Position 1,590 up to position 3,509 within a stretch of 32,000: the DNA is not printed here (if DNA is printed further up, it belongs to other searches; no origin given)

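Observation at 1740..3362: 540-aa modular pilin carrying CBM5/12-like aromatic repeats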

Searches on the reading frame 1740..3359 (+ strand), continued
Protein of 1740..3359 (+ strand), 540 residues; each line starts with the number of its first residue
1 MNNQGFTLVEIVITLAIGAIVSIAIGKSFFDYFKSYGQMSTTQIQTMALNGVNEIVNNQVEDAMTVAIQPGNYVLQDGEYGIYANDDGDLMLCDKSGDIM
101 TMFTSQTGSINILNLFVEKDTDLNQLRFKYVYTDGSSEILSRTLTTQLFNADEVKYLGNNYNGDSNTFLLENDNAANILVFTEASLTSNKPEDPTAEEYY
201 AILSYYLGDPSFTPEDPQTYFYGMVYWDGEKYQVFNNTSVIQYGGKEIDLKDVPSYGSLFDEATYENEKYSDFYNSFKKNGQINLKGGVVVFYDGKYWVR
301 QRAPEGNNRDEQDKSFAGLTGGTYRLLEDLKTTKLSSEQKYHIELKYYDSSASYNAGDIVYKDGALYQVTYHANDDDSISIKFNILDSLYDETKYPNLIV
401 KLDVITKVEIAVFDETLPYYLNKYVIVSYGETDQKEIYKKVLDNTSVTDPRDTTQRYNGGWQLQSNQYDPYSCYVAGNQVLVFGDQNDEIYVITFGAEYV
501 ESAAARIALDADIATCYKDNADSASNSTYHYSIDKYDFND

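Call 71: list_cluster_members(proteins=[window:1740-3359:+, window:1396-1713:+, window:4330-5259:+, window:19236-20609:-, window:10324-11406:+, window:11413-12570:+, P0001, P0008])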
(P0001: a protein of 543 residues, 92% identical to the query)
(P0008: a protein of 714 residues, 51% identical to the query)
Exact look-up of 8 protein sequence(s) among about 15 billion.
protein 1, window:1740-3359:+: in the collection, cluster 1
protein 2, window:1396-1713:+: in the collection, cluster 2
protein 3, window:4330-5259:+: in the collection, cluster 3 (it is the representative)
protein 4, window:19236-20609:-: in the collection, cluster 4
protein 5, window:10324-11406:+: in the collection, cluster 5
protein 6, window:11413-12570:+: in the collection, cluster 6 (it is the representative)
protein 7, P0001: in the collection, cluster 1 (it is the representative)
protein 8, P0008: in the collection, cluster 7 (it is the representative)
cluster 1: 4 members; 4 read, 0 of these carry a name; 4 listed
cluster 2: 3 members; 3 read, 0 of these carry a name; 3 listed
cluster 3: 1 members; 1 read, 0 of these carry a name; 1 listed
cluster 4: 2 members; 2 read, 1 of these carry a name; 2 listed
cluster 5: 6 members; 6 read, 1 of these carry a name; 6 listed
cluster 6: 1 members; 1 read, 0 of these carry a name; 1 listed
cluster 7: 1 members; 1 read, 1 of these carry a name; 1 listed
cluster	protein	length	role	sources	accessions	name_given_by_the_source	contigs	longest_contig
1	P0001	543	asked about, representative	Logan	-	-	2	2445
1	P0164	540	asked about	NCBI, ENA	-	-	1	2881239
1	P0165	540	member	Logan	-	-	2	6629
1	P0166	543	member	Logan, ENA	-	-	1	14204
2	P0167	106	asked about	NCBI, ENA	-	-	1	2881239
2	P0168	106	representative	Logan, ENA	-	-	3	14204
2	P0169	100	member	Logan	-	-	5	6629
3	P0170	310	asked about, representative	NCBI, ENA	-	-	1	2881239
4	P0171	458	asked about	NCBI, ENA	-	-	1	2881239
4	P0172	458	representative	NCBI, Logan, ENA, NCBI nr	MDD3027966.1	MAG: argininosuccinate lyase [Erysipelotrichaceae bacterium] | argininosuccinate lyase [Erysipelotrichaceae bacterium]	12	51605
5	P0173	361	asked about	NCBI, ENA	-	-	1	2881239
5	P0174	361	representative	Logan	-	-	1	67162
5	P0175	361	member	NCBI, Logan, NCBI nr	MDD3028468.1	MAG: 3-phosphoserine/phosphohydroxythreonine transaminase [Erysipelotrichaceae bacterium] | 3-phosphoserine/phosphohydroxythreonine transaminase [Erysipelotrichaceae bacterium]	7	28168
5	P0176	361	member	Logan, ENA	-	-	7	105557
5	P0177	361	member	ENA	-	-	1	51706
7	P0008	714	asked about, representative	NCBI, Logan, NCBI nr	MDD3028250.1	MAG: VWA domain-containing protein [Erysipelotrichaceae bacterium] | VWA domain-containing protein [Erysipelotrichaceae bacterium]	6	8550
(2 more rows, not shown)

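Call 72: find_encoding_contigs(protein=P0008, flank=10000, max_places=3)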
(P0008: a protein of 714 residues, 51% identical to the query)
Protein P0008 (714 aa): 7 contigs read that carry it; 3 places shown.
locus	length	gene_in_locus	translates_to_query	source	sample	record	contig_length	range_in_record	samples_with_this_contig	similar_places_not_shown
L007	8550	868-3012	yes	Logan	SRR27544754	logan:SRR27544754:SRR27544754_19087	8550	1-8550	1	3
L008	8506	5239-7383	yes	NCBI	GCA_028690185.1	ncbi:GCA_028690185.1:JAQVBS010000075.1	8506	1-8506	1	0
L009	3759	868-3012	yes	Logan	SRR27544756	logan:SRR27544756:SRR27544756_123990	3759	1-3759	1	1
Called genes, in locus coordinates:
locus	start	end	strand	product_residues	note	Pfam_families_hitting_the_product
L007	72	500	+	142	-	-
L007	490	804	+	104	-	PF07963:N_methyl (weak)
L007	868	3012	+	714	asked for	PF07963:N_methyl (weak), PF13519:VWA_2, PF00092:VWA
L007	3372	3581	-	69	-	PF00313:CSD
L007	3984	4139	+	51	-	-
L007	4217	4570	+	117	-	-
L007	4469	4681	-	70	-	-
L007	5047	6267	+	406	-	PF14691:Fer4_20, PF00070:Pyr_redox (faint), PF01266:DAO (weak), PF03486:HI0933_like (weak), PF07992:Pyr_redox_2, PF12831:FAD_oxidored (weak), PF13450:NAD_binding_8, PF13738:Pyr_redox_3, +3 more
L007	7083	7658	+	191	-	PF00300:His_Phos_1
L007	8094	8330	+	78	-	PF20097:DUF6487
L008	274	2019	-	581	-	PF01609:DDE_Tnp_1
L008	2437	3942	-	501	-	PF01609:DDE_Tnp_1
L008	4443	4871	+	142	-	-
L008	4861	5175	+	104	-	PF07963:N_methyl (weak)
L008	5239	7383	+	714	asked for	PF07963:N_methyl (weak), PF13519:VWA_2, PF00092:VWA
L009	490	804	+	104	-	PF07963:N_methyl (weak)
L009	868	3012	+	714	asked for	PF07963:N_methyl (weak), PF13519:VWA_2, PF00092:VWA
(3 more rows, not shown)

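Call 78: search_protein_families(library=ncbifam, proteins=[P0015, P0025, L003:7852-9000:+, L003:9019-9972:+, P0008], max_evalue=0.01)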
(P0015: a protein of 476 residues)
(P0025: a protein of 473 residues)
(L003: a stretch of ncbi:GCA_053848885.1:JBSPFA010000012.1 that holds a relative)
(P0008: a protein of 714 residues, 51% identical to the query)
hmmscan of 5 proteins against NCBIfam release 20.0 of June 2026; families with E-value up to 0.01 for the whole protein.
P0015 (476 aa): 8 families
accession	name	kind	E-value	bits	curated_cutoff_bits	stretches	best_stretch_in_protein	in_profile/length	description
TIGR02532.1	IV_pilin_GFxxxE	domain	1.6e-06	27.7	16.3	1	6-27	2-23/24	prepilin-type N-terminal cleavage/methylation domain-containing protein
TIGR02599.1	TIGR02599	subfamily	0.00029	20.2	256.5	1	7-43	1-37/361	Verru_Chthon cassette protein C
NF041002.1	pilin_ComGF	equivalog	0.00057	20.1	80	1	5-32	1-28/139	competence type IV pilus minor pilin ComGF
NF040982.1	ComGD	equivalog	0.0011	19.3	70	1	5-38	1-34/139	competence type IV pilus minor pilin ComGD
TIGR01708.2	typeII_sec_gspH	equivalog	0.0015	18.5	80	1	6-42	2-34/169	type II secretion system minor pseudopilin GspH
TIGR02523.1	type_IV_pilV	equivalog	0.0021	18.6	52.2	0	6-61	2-57/139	type IV pilus modification protein PilV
NF007848.0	PRK10557.1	equivalog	0.0051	16.1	120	1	1-28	6-33/192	prepilin peptidase-dependent protein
NF040999.1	pilin_ComGC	equivalog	0.0056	16.8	75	0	6-26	2-22/84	competence type IV pilus major pilin ComGC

P0025 (473 aa): 6 families
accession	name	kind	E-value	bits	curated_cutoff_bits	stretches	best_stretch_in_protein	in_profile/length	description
TIGR02532.1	IV_pilin_GFxxxE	domain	1.4e-05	24.7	16.3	1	9-30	2-23/24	prepilin-type N-terminal cleavage/methylation domain-containing protein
NF041002.1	pilin_ComGF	equivalog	0.0012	19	80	1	8-77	1-67/139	competence type IV pilus minor pilin ComGF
NF007848.0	PRK10557.1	equivalog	0.0024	17.2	120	1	3-31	5-33/192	prepilin peptidase-dependent protein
TIGR01710.1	typeII_sec_gspG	equivalog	0.0037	17.3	88.85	1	9-84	1-76/134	type II secretion system major pseudopilin GspG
NF004368.0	PRK05738.3-4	equivalog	0.0058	16.6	122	0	222-256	59-93/100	50S ribosomal protein L23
TIGR01708.2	typeII_sec_gspH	equivalog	0.0064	16.5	80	0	9-60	2-47/169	type II secretion system minor pseudopilin GspH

L003:7852-9000:+ (383 aa): 1 family
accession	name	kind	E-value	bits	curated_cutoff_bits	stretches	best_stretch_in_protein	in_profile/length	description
NF051896.1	tapirin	equivalog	0.004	15.5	600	1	1-57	13-69/660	cellulose-binding protein tapirin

L003:9019-9972:+ (318 aa): 3 families
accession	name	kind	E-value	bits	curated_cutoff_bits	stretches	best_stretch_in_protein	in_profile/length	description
NF041013.1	T4P_ComGE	equivalog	0.00026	21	49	1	2-78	1-79/83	competence type IV pilus minor pilin ComGE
TIGR02532.1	IV_pilin_GFxxxE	domain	0.0025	17.6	16.3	1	5-26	2-23/24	prepilin-type N-terminal cleavage/methylation domain-containing protein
NF041002.1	pilin_ComGF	equivalog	0.0084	16.3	80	0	4-85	1-82/139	competence type IV pilus minor pilin ComGF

P0008 (714 aa): 5 families
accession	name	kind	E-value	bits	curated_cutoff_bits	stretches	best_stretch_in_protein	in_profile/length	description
TIGR02532.1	IV_pilin_GFxxxE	domain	1.9e-05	24.3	16.3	1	7-28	2-23/24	prepilin-type N-terminal cleavage/methylation domain-containing protein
NF010238.0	PRK13685.1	subfamily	0.00011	21.4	432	0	375-516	155-296/335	hypothetical protein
TIGR03436.1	acidobact_VWFA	subfamily_domain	0.00012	21.7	81.25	1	255-470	61-229/324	VWA domain-containing protein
TIGR01710.1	typeII_sec_gspG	equivalog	0.0015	18.5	88.85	1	7-50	1-45/134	type II secretion system major pseudopilin GspG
TIGR02442.1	Cob-chelat-sub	hypoth_equivalog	0.0024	16.4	779.45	0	381-463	535-618/641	putative cobaltochelatase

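Call 79: find_encoding_contigs(protein=P0001, flank=3000, max_places=2)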
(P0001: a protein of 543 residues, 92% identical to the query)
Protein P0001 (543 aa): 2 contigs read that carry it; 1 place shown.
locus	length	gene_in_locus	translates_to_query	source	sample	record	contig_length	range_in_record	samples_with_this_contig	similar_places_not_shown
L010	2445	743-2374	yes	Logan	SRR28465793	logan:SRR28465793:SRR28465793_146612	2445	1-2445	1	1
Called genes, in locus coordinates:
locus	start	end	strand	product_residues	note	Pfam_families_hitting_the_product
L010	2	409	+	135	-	?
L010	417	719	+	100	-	-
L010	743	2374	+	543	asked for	PF07963:N_methyl (weak)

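Call 80: find_encoding_contigs(protein=P0002, flank=10000, max_places=1)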
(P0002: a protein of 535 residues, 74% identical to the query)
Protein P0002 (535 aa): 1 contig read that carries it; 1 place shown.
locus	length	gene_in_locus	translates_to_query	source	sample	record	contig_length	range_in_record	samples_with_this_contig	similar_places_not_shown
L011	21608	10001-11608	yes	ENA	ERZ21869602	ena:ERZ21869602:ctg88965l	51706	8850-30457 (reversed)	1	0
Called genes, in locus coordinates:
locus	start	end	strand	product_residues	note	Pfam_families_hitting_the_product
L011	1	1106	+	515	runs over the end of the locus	PF03816:LytR_cpsA_psr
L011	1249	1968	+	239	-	PF19567:CpsB_CapC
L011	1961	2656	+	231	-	PF01656:CbiA, PF09140:MipZ (weak), PF10609:ParA, PF13614:AAA_31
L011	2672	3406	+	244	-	PF02706:Wzz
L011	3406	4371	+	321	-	PF03816:LytR_cpsA_psr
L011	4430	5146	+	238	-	-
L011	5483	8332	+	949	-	PF01832:Glucosaminidase, PF02368:Big_2, PF07538:ChW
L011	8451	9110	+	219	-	-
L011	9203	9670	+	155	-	-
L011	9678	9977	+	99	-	-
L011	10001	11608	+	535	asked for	PF07963:N_methyl (weak)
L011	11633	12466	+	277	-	PF03932:CutC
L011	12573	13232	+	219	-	PF00291:PALP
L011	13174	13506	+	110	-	PF00291:PALP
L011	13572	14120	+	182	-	-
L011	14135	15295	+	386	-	PF00155:Aminotran_1_2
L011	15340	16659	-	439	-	PF03023:MurJ (weak), PF01554:MatE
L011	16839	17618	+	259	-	PF00702:Hydrolase (faint), PF08282:Hydrolase_3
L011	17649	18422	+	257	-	PF02811:PHP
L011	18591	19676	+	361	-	PF00266:Aminotran_5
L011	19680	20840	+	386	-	PF00389:2-Hacid_dh, PF02826:2-Hacid_dh_C, PF03446:NAD_binding_2 (weak), PF01842:ACT (weak)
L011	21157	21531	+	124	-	PF01042:Ribonuc_L-PSP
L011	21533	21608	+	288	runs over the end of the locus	PF08501:Shikimate_dh_N, PF01488:Shikimate_DH (faint), PF18317:SDH_C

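Call 84: find_encoding_contigs(protein=P0138, flank=9000, max_places=1)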
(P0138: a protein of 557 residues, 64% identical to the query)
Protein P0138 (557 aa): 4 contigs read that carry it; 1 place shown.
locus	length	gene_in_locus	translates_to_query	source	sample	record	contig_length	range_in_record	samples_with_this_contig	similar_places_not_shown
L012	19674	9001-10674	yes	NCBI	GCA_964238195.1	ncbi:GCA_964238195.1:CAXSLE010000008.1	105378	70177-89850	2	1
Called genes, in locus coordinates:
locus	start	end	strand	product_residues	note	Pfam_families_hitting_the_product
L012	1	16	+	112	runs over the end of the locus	PF02635:DsrE (weak)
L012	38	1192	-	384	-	PF01594:AI-2E_transport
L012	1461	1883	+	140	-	PF07963:N_methyl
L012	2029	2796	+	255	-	PF06750:A24_N_bact, PF01478:Peptidase_A24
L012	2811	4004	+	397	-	PF28597:T2SSF_N, PF00482:T2SSF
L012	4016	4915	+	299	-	PF11104:PilM_2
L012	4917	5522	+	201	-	-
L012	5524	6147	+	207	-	PF04612:T2SSM (weak)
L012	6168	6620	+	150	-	-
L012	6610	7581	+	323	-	PF07963:N_methyl (weak), PF18223:PilJ_C (weak)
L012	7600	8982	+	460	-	PF07963:N_methyl (weak)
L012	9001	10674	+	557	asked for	PF05157:MshEN, PF00437:T2SSE, PF20720:nSTAND3 (faint), PF13401:AAA_22 (faint)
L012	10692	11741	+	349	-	PF00437:T2SSE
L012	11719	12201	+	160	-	PF07963:N_methyl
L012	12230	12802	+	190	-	PF00293:NUDIX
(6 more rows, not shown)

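Call 85: find_encoding_contigs(protein=P0068, flank=9000, max_places=1)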
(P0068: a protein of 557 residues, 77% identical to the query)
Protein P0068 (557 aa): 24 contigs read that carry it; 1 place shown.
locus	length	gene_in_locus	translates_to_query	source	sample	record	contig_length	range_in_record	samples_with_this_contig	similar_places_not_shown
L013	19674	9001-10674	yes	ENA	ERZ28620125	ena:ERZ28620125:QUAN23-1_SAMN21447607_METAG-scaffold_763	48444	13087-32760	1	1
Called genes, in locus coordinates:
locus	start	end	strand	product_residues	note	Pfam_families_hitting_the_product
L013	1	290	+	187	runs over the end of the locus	PF07963:N_methyl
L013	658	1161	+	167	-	PF07963:N_methyl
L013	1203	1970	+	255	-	PF06750:A24_N_bact, PF01478:Peptidase_A24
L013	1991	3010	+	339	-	-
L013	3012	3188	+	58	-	PF00482:T2SSF (weak)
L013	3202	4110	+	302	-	PF11104:PilM_2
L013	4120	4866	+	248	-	-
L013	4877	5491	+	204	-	-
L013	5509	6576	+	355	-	PF18223:PilJ_C (weak)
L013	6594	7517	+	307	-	-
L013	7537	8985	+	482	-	PF07963:N_methyl (weak)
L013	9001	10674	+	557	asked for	PF05157:MshEN, PF00437:T2SSE, PF20720:nSTAND3 (faint)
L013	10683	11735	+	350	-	PF00437:T2SSE, PF25199:nSTAND_NTPase5 (weak), PF13191:AAA_16 (weak), PF13555:AAA_29 (faint)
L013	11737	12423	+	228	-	-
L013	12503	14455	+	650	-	PF09820:AAA-ATPase_like, PF08011:PDDEXK_9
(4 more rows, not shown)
